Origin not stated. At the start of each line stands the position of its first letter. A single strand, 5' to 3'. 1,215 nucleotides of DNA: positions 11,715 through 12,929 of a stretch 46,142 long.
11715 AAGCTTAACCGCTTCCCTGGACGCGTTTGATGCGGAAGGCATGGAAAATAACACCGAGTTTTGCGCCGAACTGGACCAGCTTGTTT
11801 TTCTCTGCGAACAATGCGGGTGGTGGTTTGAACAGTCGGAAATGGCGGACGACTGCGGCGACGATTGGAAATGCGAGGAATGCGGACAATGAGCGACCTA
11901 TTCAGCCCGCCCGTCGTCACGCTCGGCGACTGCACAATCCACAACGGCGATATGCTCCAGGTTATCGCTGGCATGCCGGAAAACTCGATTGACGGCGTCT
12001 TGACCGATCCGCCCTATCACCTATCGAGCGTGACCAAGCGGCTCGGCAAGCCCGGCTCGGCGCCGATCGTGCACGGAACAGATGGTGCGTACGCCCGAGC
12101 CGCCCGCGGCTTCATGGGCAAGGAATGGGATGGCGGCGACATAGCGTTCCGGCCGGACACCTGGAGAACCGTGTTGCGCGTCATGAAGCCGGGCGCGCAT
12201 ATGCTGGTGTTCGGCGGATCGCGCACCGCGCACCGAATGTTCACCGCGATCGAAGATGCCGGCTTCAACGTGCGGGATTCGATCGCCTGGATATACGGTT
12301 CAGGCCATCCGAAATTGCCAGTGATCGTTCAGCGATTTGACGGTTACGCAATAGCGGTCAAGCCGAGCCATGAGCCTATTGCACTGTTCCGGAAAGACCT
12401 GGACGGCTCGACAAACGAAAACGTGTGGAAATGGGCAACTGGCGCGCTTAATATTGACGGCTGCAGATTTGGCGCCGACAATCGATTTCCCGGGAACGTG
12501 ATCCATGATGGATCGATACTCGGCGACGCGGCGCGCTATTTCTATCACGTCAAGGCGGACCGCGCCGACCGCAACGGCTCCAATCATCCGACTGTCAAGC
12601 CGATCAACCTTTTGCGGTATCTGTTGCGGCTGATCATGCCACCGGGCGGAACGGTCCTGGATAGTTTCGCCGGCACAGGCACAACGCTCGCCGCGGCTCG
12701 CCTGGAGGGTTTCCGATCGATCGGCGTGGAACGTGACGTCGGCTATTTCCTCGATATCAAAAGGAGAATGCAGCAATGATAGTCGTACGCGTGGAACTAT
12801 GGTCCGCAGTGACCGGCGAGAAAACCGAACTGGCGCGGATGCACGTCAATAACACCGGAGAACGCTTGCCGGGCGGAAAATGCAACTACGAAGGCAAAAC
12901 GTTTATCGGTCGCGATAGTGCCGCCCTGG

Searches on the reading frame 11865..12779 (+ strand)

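Call 67: search_protein_families(library=pfam, proteins=[window:11865-12779:+], max_evalue=0.001)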
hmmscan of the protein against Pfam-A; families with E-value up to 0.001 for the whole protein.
window:11865-12779:+ (304 aa): 1 family
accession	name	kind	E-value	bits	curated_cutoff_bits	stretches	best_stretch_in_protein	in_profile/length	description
PF01555.25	N6_N4_Mtase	-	1.8e-26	93.9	26.7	1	42-297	1-218/221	DNA methylase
